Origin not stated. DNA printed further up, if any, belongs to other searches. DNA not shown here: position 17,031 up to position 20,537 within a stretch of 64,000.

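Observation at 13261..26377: Promoter-to-terminator unit encoding a 156-aa ORF and two orphan giant proteins (2169 and 1960 aa)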

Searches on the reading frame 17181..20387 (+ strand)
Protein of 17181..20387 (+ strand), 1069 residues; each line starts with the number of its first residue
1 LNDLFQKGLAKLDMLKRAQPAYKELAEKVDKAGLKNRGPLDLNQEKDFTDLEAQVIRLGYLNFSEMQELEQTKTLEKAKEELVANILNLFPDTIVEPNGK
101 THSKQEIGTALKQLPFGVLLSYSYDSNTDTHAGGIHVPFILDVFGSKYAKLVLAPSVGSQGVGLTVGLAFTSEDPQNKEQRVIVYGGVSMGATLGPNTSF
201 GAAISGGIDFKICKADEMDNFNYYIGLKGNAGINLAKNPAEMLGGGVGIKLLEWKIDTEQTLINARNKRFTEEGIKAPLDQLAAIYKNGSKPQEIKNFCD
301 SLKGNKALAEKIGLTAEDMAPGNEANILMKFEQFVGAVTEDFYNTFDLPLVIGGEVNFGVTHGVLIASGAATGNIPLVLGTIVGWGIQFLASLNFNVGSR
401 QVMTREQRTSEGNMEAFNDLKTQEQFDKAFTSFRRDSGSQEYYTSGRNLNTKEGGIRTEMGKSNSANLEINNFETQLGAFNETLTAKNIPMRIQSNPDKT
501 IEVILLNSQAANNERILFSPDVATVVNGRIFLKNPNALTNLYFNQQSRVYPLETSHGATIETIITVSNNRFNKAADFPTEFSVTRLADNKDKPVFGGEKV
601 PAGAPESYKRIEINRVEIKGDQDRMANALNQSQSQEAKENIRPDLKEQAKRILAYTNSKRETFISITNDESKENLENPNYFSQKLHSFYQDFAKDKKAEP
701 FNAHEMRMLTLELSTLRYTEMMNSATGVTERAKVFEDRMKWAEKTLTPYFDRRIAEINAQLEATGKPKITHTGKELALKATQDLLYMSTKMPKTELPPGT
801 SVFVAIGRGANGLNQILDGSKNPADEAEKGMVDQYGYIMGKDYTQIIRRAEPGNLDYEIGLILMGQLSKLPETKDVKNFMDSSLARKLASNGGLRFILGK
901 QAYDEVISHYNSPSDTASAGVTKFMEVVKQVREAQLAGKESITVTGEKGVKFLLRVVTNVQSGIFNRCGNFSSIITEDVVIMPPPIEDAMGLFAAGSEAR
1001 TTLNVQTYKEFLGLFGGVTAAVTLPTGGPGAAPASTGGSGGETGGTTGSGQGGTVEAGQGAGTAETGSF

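Call 68: search_protein_representatives(alignment_id=A6)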
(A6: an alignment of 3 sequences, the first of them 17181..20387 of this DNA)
Query: 3 sequences, 1069 profile positions. Proteins with E-value up to 0.001 (for the whole library): 51; up to 1e-10: 32; up to 1e-30: 18. The best 51 are listed.
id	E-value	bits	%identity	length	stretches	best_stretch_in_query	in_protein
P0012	0.0e+00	2243.6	-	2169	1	1-1069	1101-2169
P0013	0.0e+00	2018.9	-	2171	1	1-1069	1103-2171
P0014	0.0e+00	1320.6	-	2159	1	1-1063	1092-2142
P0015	0.0e+00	1199.3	-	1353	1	1-1042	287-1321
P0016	0.0e+00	1192.7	-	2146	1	1-1045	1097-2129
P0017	0.0e+00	1033.1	-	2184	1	2-1054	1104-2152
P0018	0.0e+00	1018.8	-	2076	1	2-1050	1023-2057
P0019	4.5e-179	614.1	-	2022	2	1-1038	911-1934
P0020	6.6e-151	520.8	-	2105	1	2-1065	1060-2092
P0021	1.4e-138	480.0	-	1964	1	3-1028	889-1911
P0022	1.5e-132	460.0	-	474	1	601-1053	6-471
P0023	1.9e-53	198.1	-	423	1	682-1038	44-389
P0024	4.2e-47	177.1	-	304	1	295-573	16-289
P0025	1.2e-38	149.1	-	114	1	308-422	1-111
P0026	1.2e-37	145.8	-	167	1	472-580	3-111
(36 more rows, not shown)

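Call 71: search_protein_families(library=pfam, alignment_id=A8, max_evalue=0.01)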
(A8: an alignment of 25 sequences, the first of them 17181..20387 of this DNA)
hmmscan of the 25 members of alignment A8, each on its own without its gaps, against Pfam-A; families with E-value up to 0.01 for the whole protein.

A. member 1, window:17181-20387:+ (1069 aa): 0 families

B. families by the number of members that match (of 25 scanned): 4 families
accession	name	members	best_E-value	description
PF01476.26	LysM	1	3e-09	LysM domain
PF13174.12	TPR_6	1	0.0018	Tetratricopeptide repeat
PF20513.3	UBact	1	0.0033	Prokaryotic ubiquitin-like protein UBact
PF18609.8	SAM_Exu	1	0.0074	Exuperantia SAM-like domain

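Call 84: predict_structure(alignment_id=A8)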
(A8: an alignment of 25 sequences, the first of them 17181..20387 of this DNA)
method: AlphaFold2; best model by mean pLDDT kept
length: 1069 residues; sequences in the alignment: 25
mean_pLDDT: 77.3   pTM: 0.44
mean pLDDT of the five models: 77.3, 75.2, 68.1, 65.8, 63.3
residues with pLDDT >= 90: 185; 70-90: 625; 50-70: 185; < 50: 74
segments of 3 or more residues with pLDDT < 50: 97-99, 432-439, 464-471, 633-637, 1027-1069
pLDDT, mean of each block of 10 residues (from residue 1): 88 85 88 79 64 88 75 60 64 60 66 55 66 72 76 79 86 80 89 79 88 88 89 72 79 87 91 92 87 90 89 87 86 88 84 82 75 73 72 74 66 79 75 43 77 79 44 69 85 87 81 87 86 80 88 75 88 81 84 72 71 63 85 52 83 89 86 81 86 89 82 72 62 85 91 90 80 95 89 84 77 79 54 73 88 89 91 89 90 85 92 89 93 85 74 85 88 90 59 81 66 64 53 34 29 29 30
secondary structure, 60 per line:
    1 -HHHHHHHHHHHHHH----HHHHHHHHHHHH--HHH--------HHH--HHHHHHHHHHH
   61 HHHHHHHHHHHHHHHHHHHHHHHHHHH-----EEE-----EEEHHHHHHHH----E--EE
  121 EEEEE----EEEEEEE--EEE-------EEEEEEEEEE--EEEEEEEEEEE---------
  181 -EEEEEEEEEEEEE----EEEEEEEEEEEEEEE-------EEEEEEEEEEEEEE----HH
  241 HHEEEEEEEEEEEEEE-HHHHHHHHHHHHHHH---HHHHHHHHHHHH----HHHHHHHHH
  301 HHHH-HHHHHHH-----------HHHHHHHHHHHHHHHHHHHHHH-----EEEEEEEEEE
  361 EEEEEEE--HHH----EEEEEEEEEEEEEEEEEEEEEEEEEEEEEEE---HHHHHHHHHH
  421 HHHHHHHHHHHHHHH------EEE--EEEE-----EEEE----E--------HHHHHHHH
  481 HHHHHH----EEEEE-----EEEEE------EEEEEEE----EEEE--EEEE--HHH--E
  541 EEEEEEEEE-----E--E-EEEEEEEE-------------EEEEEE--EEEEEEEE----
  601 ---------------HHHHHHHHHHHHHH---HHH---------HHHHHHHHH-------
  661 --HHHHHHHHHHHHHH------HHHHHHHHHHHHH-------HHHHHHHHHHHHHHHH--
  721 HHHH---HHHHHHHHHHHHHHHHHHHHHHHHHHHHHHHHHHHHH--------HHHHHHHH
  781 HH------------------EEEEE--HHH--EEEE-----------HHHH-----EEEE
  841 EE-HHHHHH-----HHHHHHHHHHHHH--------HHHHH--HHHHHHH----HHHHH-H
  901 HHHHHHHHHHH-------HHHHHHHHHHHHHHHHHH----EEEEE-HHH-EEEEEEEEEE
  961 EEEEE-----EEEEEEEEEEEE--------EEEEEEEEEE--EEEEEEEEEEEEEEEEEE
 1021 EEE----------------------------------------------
elements in order (helices of 4 or more, strands of 3 or more residues): H2-15 H20-31 H50-87 E93-95 E101-103 H104-111 E119-125 E130-136 E139-141 E149-158 E161-171 E182-194 E199-213 E221-234 H239-242 E243-256 H258-272 H276-287 H292-304 H306-312 H324-345 E351-367 E377-407 H411-435 E442-444 E447-450 E456-459 H473-486 E491-495 E501-505 E512-518 E523-526 E529-532 E540-549 E560-567 E581-586 E589-596 H616-629 H645-653 H663-676 H683-695 H703-718 H721-724 H728-764 H773-782 E801-805 E813-816 H828-831 E837-842 H844-849 H855-867 H876-880 H883-889 H894-898 H900-911 H919-936 E941-945 E951-965 E971-982 E991-1000 E1003-1023

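Call 87: fold_search(model_id=the predicted structure, library=pdb)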
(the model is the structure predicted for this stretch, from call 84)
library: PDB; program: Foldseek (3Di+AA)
matches with E <= 10: 418; with E <= 0.001: 0
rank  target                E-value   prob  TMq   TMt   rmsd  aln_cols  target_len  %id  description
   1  7tsz_A                2.8e-02  0.66  0.10  0.16  36.6       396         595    6  BamABCDE bound to substrate EspP class 1 (released 2022-03-30)
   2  2guf                  3.9e-02  0.75  0.09  0.15  12.3       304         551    7  In meso crystal structure of the cobalamin transporter, BtuB (released 2006-12-05)
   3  3m8b                  4.1e-02  0.72  0.09  0.15  13.7       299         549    6  Crystal structure of spin-labeled BtuB V10R1 in the apo state (released 2010-09-15)
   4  3rgn                  6.2e-02  0.66  0.09  0.15  12.5       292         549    7  Crystal structure of spin-labeled BtuB W371R1 (released 2011-10-26)
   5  9n2e_A                7.4e-02  0.35  0.10  0.16  28.6       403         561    9  Cryo-EM structure of F. johnsoniae BamAP (released 2025-07-09)
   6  3rgm                  8.2e-02  0.63  0.09  0.15  12.4       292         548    6  Crystal structure of spin-labeled BtuB T156R1 (released 2011-10-26)
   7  6tzk                  9.0e-02  0.82  0.12  0.24  14.3       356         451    9  Bacterial cellulose synthase outermembrane channel BcsC with terminal TPR repeat (released 2019-10-23)
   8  9b8a                  9.0e-02  0.60  0.12  0.20  20.7       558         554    8  Cryo-EM structure of E. coli cellulose synthase subunit C (released 2025-02-19)
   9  4d5b_B                1.3e-01  0.54  0.12  0.30  17.5       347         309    7  Crystal structure of CymA from Klebsiella oxytoca (released 2015-06-03)
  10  4v3g_A                1.4e-01  0.75  0.12  0.31   8.9       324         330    7  Crystal structure of CymA from Klebsiella oxytoca (released 2015-06-03)
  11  1nqe                  1.4e-01  0.51  0.09  0.15  12.5       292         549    6  OUTER MEMBRANE COBALAMIN TRANSPORTER (BTUB) FROM E. COLI (released 2003-04-29)
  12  2hdi_A                1.5e-01  0.47  0.09  0.15  14.3       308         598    8  Crystal structure of the Colicin I receptor Cir from E.coli in complex with receptor binding domain of Colicin Ia. (released 2007-05-08)
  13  4d51                  1.7e-01  0.66  0.12  0.34  17.1       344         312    8  Crystal structure of CymA from Klebsiella oxytoca (released 2015-06-03)
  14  2y2x_B                1.8e-01  0.57  0.10  0.23  14.2       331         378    8  Crystal Structure of Pseudomonas Aeruginosa OpdK with Vanillate (released 2011-12-28)
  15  9nn6_A                2.3e-01  0.44  0.09  0.14  14.3       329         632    7  E. coli Cir in Complex with the RBD of Microcin V (released 2025-09-24)
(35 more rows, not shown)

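Call 88: fold_search(model_id=the predicted structure, library=viral)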
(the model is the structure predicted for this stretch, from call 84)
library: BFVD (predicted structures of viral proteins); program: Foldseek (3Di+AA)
matches with E <= 10: 158; with E <= 0.001: 0
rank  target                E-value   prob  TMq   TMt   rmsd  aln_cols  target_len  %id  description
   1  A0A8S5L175            4.6e-03  0.54  0.06  0.11  26.6       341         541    8  Maturation protein (Fragment) [ssRNA phage SRR7976300_1]
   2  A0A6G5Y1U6            1.1e-02  0.08  0.06  0.07  43.7       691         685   10  (no name in the UniProt tables at hand)
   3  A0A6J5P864            6.2e-02  0.99  0.10  0.47   6.2       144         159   12  Uncharacterized protein [uncultured Caudovirales phage]
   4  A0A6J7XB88            7.9e-02  1.00  0.10  0.47   6.1       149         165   12  Outer membrane protein beta-barrel domain-containing protein [uncultured Caudovirales phage]
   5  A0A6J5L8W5            1.0e-01  0.96  0.10  0.42  14.7       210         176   10  Uncharacterized protein [uncultured Caudovirales phage]
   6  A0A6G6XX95            1.6e-01  0.91  0.09  0.39   6.3       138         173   13  (no name in the UniProt tables at hand)
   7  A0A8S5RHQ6            1.7e-01  0.54  0.09  0.22  13.6       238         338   13  OmpA-like domain-containing protein [virus sp. ctML55]
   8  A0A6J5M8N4            2.2e-01  0.66  0.08  0.35   8.2       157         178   13  Outer membrane protein beta-barrel [uncultured Caudovirales phage]
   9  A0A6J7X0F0            2.5e-01  0.96  0.10  0.43   4.9       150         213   13  Uncharacterized protein [uncultured Caudovirales phage]
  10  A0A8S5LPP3            2.6e-01  0.21  0.09  0.21  19.7       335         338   11  Outer membrane protein [Myoviridae sp. ct0f722]
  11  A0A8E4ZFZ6            3.0e-01  0.54  0.08  0.35   8.1       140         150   14  Uncharacterized protein [Tenacibaculum phage Gundel_1]
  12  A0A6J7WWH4            3.6e-01  0.69  0.09  0.42   6.5       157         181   11  Uncharacterized protein [uncultured Caudovirales phage]
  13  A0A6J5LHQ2            4.6e-01  0.96  0.10  0.51   5.3       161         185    9  Uncharacterized protein [uncultured Caudovirales phage]
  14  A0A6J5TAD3            5.0e-01  0.89  0.10  0.48   5.4       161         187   10  Porin domain-containing protein [uncultured Caudovirales phage]
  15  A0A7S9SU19            5.0e-01  0.11  0.08  0.11  21.0       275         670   17  Uncharacterized protein [Virus NIOZ-UU157]
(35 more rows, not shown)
